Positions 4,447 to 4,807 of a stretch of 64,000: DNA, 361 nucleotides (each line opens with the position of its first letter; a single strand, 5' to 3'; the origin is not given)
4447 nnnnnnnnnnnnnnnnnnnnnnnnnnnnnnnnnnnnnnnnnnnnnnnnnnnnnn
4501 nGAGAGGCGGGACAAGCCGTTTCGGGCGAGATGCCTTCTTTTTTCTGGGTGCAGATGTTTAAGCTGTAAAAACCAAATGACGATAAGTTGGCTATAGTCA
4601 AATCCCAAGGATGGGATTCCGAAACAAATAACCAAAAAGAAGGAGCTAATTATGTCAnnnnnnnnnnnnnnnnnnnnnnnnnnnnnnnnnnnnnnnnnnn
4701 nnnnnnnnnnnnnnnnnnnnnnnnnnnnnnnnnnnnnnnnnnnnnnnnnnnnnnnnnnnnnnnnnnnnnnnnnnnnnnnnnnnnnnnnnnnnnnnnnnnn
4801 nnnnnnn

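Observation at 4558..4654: Flagellin leader has a textbook CsrA hairpin plus an SD-embedded GGA, with fliW-csrA encoded 15 kb away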

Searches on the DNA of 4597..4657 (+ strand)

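Call 51: build_rna_model(alignment_id=A2, structure=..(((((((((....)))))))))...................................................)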
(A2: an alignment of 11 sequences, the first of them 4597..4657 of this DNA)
Model R1 built from alignment A2 (11 sequences, 75 columns); structure: as given.
model positions 62; base pairs 9; branch points 0; effective number of sequences 4.63; information 0.902 bits per position. Calibrated on 0.2 Mb of random sequence (short: E-values are rough).
structure used (alignment columns):
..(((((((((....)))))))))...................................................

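Call 52: search_with_rna_model(model_id=R1, sources=[window, L001, L002, L003, L004, L005, L006, L007, L008, L009, L010, L011, L012, L013, L014, L015, L016, L017, L018, L019, L020, L021, L022, L023, L024, L025, L026, L027], max_evalue=10)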
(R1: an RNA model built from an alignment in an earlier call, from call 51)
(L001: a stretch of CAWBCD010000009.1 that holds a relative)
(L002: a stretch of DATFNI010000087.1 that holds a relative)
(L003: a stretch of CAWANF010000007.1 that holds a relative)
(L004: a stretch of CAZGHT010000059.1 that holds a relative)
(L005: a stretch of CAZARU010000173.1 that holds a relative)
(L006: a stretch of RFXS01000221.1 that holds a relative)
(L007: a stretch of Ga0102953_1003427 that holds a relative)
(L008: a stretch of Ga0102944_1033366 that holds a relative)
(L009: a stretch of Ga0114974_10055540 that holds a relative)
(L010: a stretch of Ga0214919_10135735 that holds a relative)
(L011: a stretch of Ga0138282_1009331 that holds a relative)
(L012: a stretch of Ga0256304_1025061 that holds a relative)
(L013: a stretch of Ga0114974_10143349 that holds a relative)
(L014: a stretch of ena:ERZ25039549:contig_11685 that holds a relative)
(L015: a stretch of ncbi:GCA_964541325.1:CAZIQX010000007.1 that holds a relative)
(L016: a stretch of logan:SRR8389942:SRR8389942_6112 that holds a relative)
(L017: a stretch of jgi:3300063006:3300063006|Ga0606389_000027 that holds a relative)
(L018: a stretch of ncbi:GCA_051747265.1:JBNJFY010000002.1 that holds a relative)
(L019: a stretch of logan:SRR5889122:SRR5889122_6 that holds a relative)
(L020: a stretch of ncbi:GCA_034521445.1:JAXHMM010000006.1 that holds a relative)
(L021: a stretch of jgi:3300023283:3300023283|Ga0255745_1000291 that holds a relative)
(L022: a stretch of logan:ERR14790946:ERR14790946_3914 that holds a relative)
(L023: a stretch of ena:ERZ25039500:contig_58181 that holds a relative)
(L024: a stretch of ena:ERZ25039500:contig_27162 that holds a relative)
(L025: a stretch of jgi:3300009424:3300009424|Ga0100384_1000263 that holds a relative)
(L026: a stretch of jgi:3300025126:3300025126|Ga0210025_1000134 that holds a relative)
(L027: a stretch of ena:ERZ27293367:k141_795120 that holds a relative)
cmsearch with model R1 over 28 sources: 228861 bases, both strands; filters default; matches with E-value up to 10: 24.
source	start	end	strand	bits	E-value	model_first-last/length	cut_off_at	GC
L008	1526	1587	+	76.9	1.4e-17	1-62/62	no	0.37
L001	2945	3006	+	74.9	4.4e-17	1-62/62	no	0.39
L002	189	250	+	74.9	4.4e-17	1-62/62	no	0.39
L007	189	250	+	74.9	4.4e-17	1-62/62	no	0.39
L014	2945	3006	+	73.5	1e-16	1-62/62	no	0.4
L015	4885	4942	+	71.8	2.9e-16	1-62/62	no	0.43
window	4597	4657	+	71.2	4e-16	1-62/62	no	0.38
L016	4957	5016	+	71.1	4.1e-16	1-62/62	no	0.38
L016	5865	5922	+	68.1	2.5e-15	1-62/62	no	0.45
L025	4860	4919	+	65.1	1.5e-14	1-62/62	no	0.33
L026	4860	4919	+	65.1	1.5e-14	1-62/62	no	0.33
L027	4860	4919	+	65.1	1.5e-14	1-62/62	no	0.33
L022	4861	4934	+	65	1.6e-14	1-62/62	no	0.34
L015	3977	4035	+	64.9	1.7e-14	1-62/62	no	0.44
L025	3945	4006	+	59.5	4.4e-13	1-62/62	no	0.44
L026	3945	4006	+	59.5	4.4e-13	1-62/62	no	0.44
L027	3945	4006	+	59.5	4.4e-13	1-62/62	no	0.44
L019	3945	4006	+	12.8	0.6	1-62/62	no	0.29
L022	1148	1188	+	10.7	2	1-62/62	no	0.29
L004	2945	3006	+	10.5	2.3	1-62/62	no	0.44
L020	2758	2805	-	9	5.7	1-62/62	no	0.23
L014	6600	6662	+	9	5.8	1-62/62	no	0.32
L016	8368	8434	+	8.8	6.6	1-62/62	no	0.31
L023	7195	7223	-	8.2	9.4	1-62/62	no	0.34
